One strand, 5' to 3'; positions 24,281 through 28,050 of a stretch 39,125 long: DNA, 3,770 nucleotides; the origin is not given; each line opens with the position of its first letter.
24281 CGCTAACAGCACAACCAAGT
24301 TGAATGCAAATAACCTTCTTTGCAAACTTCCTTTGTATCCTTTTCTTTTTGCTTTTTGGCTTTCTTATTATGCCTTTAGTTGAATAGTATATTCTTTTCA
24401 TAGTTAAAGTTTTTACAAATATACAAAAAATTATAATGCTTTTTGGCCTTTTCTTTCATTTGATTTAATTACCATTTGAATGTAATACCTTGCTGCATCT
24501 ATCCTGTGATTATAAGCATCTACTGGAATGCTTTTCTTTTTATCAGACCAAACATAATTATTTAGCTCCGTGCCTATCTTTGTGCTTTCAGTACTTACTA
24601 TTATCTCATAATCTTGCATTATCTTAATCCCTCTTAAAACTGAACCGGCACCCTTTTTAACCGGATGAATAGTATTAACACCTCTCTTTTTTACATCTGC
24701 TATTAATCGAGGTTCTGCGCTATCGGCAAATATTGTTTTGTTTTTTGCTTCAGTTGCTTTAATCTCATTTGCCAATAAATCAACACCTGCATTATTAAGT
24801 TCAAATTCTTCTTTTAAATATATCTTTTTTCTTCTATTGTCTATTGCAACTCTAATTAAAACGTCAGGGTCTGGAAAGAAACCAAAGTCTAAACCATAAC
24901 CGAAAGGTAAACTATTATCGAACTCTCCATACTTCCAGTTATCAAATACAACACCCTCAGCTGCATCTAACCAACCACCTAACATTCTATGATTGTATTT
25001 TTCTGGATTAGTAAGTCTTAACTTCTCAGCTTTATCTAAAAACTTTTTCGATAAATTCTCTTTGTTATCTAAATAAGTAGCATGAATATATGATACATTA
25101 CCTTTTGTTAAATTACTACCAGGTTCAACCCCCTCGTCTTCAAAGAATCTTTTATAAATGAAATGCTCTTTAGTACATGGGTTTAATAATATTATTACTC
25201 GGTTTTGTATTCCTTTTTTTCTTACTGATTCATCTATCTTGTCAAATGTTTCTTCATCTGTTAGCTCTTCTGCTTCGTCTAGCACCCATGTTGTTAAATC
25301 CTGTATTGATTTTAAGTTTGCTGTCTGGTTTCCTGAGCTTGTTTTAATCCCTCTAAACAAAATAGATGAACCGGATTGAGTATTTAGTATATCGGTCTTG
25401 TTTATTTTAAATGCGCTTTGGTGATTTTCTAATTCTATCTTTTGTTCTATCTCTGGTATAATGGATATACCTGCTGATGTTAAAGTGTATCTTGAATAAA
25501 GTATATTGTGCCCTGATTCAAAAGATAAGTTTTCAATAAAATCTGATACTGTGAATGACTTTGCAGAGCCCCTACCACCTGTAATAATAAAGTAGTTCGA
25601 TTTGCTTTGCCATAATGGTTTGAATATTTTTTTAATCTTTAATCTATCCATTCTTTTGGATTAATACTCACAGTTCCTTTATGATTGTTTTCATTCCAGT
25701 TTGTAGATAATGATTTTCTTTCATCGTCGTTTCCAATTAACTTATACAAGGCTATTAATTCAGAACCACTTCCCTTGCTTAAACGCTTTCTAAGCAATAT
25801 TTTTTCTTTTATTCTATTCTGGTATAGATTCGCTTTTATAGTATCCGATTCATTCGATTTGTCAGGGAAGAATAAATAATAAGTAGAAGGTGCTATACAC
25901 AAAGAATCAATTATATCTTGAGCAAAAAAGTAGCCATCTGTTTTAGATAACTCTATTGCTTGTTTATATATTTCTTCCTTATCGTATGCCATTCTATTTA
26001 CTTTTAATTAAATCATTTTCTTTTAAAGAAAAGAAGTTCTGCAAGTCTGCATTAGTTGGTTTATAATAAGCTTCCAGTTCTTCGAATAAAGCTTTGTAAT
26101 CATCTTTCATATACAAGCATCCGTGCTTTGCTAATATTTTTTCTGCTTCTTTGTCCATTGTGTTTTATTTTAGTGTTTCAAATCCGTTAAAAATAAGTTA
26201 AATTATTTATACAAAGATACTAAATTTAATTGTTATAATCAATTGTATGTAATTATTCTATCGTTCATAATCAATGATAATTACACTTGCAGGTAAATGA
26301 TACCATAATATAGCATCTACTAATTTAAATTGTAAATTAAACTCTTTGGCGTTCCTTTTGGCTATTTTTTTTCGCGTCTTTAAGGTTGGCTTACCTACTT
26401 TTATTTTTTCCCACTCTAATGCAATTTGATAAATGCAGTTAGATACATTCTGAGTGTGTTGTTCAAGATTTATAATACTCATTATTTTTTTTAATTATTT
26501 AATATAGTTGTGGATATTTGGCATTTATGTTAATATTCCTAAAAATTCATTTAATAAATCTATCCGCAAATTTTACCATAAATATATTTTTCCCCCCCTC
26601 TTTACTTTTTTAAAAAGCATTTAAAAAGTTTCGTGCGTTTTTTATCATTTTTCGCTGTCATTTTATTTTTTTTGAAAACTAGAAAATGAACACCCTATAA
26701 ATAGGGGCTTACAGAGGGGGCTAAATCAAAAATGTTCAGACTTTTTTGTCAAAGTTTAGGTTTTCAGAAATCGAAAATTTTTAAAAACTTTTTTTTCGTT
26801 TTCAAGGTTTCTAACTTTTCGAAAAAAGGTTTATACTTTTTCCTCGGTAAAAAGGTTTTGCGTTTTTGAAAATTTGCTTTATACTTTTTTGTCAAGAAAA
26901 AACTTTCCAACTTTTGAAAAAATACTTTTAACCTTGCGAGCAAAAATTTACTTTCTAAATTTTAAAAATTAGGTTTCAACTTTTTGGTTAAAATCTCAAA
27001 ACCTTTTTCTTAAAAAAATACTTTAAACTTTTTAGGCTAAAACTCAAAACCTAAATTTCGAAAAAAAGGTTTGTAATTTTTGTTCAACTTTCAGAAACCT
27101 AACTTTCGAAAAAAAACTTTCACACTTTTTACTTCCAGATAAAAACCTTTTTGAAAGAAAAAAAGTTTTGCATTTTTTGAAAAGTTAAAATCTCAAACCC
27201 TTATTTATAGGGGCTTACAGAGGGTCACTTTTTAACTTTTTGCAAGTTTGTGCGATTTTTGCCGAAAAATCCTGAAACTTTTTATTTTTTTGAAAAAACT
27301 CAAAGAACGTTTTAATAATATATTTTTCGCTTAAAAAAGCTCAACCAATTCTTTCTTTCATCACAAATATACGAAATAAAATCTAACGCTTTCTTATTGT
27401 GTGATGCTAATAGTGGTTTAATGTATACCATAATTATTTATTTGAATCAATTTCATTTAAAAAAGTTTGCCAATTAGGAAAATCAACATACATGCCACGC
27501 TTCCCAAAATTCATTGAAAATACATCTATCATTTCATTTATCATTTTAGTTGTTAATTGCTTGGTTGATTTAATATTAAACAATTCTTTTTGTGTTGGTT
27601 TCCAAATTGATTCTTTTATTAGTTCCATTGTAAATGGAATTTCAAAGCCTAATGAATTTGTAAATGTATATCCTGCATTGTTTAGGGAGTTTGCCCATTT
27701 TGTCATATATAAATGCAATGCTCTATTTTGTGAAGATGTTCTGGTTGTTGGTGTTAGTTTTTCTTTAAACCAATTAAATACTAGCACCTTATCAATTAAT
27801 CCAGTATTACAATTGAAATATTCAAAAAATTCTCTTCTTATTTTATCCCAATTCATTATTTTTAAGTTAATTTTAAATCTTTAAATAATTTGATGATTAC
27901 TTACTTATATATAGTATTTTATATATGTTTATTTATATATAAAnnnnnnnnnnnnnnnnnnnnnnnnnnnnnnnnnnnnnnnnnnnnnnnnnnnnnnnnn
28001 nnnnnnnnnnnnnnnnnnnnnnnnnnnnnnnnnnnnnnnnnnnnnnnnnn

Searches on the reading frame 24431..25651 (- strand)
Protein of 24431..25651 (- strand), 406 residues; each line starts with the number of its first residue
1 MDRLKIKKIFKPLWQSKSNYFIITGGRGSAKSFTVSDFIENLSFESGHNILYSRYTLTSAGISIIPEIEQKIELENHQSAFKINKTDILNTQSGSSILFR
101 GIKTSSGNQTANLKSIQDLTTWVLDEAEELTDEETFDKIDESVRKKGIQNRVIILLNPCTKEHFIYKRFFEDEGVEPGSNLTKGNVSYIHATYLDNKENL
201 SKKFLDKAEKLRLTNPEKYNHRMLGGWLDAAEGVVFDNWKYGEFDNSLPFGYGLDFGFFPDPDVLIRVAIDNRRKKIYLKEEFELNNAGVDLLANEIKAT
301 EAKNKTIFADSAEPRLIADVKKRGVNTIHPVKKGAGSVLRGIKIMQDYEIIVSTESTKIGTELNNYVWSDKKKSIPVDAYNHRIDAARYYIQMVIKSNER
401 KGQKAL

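Call 11: search_protein_families(library=phrogs, proteins=[window:24431-25651:-], max_evalue=0.01)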
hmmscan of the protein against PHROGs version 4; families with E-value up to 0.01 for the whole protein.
window:24431-25651:- (406 aa): 6 families
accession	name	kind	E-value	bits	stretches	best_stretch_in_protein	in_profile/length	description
phrog_2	-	head and packaging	3.9e-43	149.3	1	6-400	261-599/807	terminase large subunit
phrog_3717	-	head and packaging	3.2e-39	136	1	5-267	10-269/277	terminase large subunit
phrog_5653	-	head and packaging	5.7e-34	118.6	1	230-397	5-183/199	terminase large subunit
phrog_6672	-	head and packaging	1.2e-26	94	1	274-402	4-137/145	terminase large subunit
phrog_10250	-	head and packaging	1.1e-07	32.8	1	301-402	108-223/228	terminase large subunit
phrog_8711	-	head and packaging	5e-07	30.7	1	4-56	11-64/89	terminase large subunit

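Call 12: search_protein_families(library=pfam, proteins=[window:24431-25651:-], max_evalue=0.01)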
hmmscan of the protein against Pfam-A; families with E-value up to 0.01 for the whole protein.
window:24431-25651:- (406 aa): 2 families
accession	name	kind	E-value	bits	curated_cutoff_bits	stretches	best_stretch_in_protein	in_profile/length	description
PF04466.19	Terminase_3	-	9.7e-29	100.8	23.2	1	18-225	2-200/201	Phage terminase large subunit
PF17288.8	Terminase_3C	-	4.1e-16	60.2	26.7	1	255-392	1-154/155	Terminase RNAseH like domain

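Call 13: find_related_loci(query=window:24431-25651:-, collection=viral_contigs, flank=6000)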
Query window:24431-25651:- (406 aa) in viral_contigs; peptide patterns used: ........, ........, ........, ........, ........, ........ (x = any residue, [..] = any of these).
38 stretches matched a pattern; 10 encode a relative of the query (tblastn E <= 1e-3); 10 distinct loci.
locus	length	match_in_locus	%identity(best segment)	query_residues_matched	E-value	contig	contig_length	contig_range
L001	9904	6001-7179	69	4-397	0e+0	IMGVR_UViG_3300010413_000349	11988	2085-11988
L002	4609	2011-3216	67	4-397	0e+0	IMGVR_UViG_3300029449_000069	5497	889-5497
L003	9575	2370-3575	67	4-397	0e+0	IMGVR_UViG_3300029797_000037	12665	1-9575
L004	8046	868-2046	56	4-397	2e-148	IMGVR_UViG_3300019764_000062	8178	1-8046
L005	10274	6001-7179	56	4-397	2e-148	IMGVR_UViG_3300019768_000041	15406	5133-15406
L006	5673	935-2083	56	11-391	1e-139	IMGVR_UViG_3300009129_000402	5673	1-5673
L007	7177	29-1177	55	11-391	4e-138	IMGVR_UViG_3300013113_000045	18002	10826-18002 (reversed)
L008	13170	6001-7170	53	6-399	4e-133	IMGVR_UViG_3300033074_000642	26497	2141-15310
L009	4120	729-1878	64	4-393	2e-156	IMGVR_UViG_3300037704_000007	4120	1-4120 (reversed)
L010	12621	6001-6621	26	10-227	6e-12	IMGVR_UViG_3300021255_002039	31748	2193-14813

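Call 38: search_dna_similar(query=window:24431-25651:-, collection=phages, mode=protein, max_rows=15)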
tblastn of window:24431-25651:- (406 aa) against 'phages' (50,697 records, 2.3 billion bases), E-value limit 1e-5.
Records with a match: 1443; places in all: 1444; records where one place covers at least 80% of the query: 795.
Best place of each record, by identity: <60% 1443.
By first word of the organism name: Vibrio 218; Staphylococcus 149; Streptococcus 137; Salmonella 122; Bacteroides 95; Enterococcus 87; Clostridium 63; Flavobacterium 58; Escherichia 46; Klebsiella 45; and 71 more.
By host as written in the record: - 339; Staphylococcus aureus 39; Clostridium sporogenes ATCC-15579 30; Enterococcus faecalis 27; Klebsiella pneumoniae 26; Escherichia coli 24; Flavobacterium sp. LMO9 23; Acinetobacter baumannii 20; and 477 more.
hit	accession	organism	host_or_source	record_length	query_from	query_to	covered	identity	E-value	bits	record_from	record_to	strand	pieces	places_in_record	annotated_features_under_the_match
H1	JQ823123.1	Nonlabens phage P12024L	Persicivirga sp. IMCC12024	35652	2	400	98%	52.2%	3e-123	398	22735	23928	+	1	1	phage terminase, large subunit, PBSX family | hypothetical protein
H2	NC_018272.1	Nonlabens phage P12024L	Persicivirga sp. IMCC12024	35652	2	400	98%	52.2%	3e-123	398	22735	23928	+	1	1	terminase large subunit | hypothetical protein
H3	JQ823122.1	Nonlabens phage P12024S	Persicivirga sp. IMCC12024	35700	2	400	98%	52.2%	3e-123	398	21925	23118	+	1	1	phage terminase, large subunit, PBSX family | hypothetical protein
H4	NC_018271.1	Nonlabens phage P12024S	Persicivirga sp. IMCC12024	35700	2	400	98%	52.2%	3e-123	398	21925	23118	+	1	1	terminase large subunit | hypothetical protein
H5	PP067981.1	Riemerella phage vB_RanS_GDF21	Riemerella anatipestifer RA21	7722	4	389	95%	49.5%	4e-109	357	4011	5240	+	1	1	terminase large subunit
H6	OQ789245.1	Riemerella phage vB_RanS_CRP6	Riemerella anatipestifer RAf63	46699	4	389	95%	49.3%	2e-109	358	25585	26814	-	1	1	terminase large subunit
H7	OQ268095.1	Riemerella phage vB_RanS_CRP5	Riemerella anatipestifer RAf2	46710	4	389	95%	49.3%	2e-109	358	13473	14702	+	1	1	terminase large subunit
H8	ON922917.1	Riemerella phage vB_RanS_PT33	Riemerella anatipestifer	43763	4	389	95%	49.0%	7e-109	357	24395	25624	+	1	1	terminase large subunit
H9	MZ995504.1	Riemerella phage vB_RanS_PT03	Riemerella anatipestifer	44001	4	389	95%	49.0%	7e-109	357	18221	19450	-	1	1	DNA methylase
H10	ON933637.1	Riemerella phage vB_RanS_PT15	Riemerella anatipestifer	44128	4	389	95%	49.0%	7e-109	357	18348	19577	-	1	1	terminase large subunit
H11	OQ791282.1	Shigella phage Henu10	Shigella dysenteriae CMCC(B)51105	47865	4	389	95%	49.0%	7e-109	357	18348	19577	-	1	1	terminase large subunit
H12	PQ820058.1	Riemerella phage PJA1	Riemerella sp.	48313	4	389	95%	49.0%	3e-108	355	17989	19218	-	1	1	terminase large subunit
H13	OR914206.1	Riemerella phage GRAP2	Riemerella anatipestifer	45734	4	389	95%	48.8%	9e-109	357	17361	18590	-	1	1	record has no annotation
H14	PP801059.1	Riemerella phage GRNRAP2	Riemerella anatipestifer 116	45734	4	389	95%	48.8%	9e-109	357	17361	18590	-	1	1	terminase large subunit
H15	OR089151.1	Riemerella phage vB_RanS_CRP19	Riemerella anatipestifer RAf490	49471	4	389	95%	48.8%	9e-109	357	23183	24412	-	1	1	terminase large subunit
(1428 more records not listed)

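Call 40: get_annotated_region(hit=H2, flank=6000)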
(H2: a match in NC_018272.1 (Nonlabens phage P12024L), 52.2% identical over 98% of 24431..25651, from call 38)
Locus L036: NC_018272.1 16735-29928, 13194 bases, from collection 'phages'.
description: Persicivirga phage P12024L, complete genome.
organism: Nonlabens phage P12024L (NCBI taxid 1168479)
taxonomy: Viruses; Duplodnaviria; Heunggongvirae; Uroviricota; Caudoviricetes; Inhavirus; Inhavirus P12024L
host: Persicivirga sp. IMCC12024; source: seawater; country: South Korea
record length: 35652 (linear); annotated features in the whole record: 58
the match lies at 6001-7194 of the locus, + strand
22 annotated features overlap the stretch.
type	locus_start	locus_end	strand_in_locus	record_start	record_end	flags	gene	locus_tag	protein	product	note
CDS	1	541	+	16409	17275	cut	-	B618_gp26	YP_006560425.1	hypothetical protein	containing oxygenase domain of the 2OGFeDO superfamily; PF12851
CDS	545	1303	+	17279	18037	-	-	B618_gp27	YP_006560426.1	beta-glucosyl-HMC-alpha-glucosyltransferase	-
CDS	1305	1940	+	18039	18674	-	-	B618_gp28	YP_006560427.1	methyltransferase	-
CDS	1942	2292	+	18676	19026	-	-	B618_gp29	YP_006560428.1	hypothetical protein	-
CDS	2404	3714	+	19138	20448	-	-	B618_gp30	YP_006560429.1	putative helicase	containing type III restriction enzyme, res subunit; PF04851 and helicase conserved C-terminal domain; PF00271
CDS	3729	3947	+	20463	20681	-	-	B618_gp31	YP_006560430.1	hypothetical protein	-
CDS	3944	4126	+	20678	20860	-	-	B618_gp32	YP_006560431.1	hypothetical protein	containing transmembrane fragile-X-F protein; PF10269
CDS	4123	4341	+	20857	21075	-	-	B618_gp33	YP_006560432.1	hypothetical protein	-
CDS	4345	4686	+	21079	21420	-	-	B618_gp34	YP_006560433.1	VRR-NUC domain protein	-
CDS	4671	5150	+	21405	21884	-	-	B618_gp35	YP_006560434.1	hypothetical protein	containing Sigma-70 region 2; PF04542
CDS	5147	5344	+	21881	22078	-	-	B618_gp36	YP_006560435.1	hypothetical protein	-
CDS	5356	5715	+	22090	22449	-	-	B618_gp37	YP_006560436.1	hypothetical protein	-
CDS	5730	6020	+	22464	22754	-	-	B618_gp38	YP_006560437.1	hypothetical protein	-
CDS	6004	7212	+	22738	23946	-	-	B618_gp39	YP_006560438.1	terminase large subunit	-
CDS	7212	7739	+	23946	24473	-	-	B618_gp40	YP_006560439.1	hypothetical protein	-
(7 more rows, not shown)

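Call 41: get_annotated_region(hit=H8, flank=6000)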
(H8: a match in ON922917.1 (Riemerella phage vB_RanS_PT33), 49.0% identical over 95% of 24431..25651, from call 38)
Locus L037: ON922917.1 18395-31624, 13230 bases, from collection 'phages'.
description: Riemerella phage vB_RanS_PT33, complete genome.
organism: Riemerella phage vB_RanS_PT33 (NCBI taxid 2972469)
taxonomy: Viruses; Duplodnaviria; Heunggongvirae; Uroviricota; Caudoviricetes
host: Riemerella anatipestifer; source: -; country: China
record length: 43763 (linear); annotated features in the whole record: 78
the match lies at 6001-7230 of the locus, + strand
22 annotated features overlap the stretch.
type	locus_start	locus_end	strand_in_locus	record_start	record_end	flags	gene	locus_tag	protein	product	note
CDS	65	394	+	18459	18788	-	-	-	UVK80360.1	hypothetical protein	-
CDS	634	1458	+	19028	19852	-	-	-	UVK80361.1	DNA-damage-inducible protein D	-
CDS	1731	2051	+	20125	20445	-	-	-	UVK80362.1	hypothetical protein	-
CDS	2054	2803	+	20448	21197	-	-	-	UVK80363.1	antirepressor protein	-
CDS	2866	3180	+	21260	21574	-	-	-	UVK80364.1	hypothetical protein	-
CDS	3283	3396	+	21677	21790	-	-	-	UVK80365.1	recombination protein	recombination protein NinG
CDS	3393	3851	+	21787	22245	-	-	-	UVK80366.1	hypothetical protein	-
CDS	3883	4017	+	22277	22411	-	-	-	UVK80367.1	hypothetical protein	-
CDS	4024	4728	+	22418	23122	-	-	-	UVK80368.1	hypothetical protein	-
CDS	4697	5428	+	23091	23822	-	-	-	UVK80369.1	putative DNA methylase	-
CDS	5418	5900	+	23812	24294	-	-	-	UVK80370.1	hypothetical protein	-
CDS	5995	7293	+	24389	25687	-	-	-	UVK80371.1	terminase large subunit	-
CDS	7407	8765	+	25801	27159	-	-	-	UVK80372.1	hypothetical protein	-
CDS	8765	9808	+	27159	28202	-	-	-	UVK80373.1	hypothetical protein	-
CDS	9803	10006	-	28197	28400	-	-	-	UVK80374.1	hypothetical protein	-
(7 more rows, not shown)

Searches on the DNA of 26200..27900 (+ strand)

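Call 9: search_dna_similar(query=window:26200-27900:+, collection=phages, mode=distant, max_rows=20)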
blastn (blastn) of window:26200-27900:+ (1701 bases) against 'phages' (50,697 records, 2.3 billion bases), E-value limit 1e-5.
No match.

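Call 90: search_rna_families(source=window, start=26400, end=27500, threshold=evalue, max_evalue=5)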
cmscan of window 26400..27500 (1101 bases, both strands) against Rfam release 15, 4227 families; matches with E-value up to 5: 6.
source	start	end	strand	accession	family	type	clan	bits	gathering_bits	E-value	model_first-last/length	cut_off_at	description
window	27123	27234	-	RF00600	SNORA79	Gene; snRNA; snoRNA; HACA-box;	-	23.5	55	0.23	1-143/143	no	Small nucleolar RNA SNORA79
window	26703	26828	+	RF01236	snoU19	Gene; snRNA; snoRNA; HACA-box;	-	23.1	45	0.4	1-144/144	no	Small nucleolar RNA U19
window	27130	27198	-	RF02362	Yfr10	Gene; sRNA;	-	20.3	43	3.5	1-78/78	no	Cyanobacterial functional RNA 10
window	26966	27020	-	RF03103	RAGATH-34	Gene; sRNA;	-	20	60.7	4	1-107/107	no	RAGATH-34 RNA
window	27047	27125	-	RF00804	mir-240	Gene; miRNA;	-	19.5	67.5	1.1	1-99/99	no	mir-240 microRNA precursor family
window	27142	27192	-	RF02943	Bacteroidales-2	Gene; sRNA;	-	11.4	204.3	3.2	336-385/392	no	Bacteroidales-2 RNA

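Call 94: search_dna_similar(query=window:26660-26730:-, collection=plasmids, mode=distant, max_evalue=10, max_rows=15)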
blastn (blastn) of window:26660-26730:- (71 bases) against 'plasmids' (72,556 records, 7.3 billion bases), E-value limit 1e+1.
Records with a match: 12; places in all: 12; records where one place covers at least 80% of the query: 0.
Best place of each record, by identity: 95-99% 2; 90-95% 2; 80-90% 8.
By first word of the organism name: Bacillus 4; Borreliella 3; Priestia 3; Shewanella 1; Lactobacillus 1.
By predicted mobility (MOB-suite, as given by PLSDB): non-mobilizable 9; mobilizable 3.
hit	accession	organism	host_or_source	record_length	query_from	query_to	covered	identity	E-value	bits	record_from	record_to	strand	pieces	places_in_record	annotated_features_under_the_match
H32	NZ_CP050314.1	Shewanella aestuarii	Perinereis linea,Single cell,intestinal ...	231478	30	61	45%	84.4%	6e+0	37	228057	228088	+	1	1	none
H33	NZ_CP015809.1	Borreliella mayonii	Homo sapiens,blood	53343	40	70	44%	84.8%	6e+0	36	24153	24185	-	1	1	none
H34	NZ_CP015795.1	Borreliella mayonii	Homo sapiens,blood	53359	40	70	44%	84.8%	6e+0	36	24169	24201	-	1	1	none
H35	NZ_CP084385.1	Lactobacillus helsingborgensis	Apis mellifera,pure culture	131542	39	65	38%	92.6%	1e-1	41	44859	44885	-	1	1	none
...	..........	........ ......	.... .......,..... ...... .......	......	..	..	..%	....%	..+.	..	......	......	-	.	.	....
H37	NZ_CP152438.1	Bacillus sp. BR3(2024)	-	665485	42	70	41%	86.2%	6e+0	36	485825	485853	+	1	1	none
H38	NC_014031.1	Priestia megaterium QM B1551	-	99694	28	54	38%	88.9%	6e+0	37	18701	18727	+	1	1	glycosyltransferase family 4 protein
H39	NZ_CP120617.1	Priestia megaterium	cell culture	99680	28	54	38%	88.9%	6e+0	37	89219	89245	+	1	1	glycosyltransferase family 4 protein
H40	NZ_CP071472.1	Priestia megaterium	whole organism,Hypersaline environment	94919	28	54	38%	88.9%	6e+0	37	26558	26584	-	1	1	glycosyltransferase family 4 protein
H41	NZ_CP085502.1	Bacillus cereus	black pepper plant,cell culture,root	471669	33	56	34%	91.7%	6e+0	36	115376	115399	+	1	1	ATP-binding protein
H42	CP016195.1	Bacillus thuringiensis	organism,soil sample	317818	41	62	31%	95.5%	6e+0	37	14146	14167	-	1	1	none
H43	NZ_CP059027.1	Borreliella bavariensis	Ixodes persulcatus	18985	45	66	31%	95.5%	6e+0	37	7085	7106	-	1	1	hypothetical protein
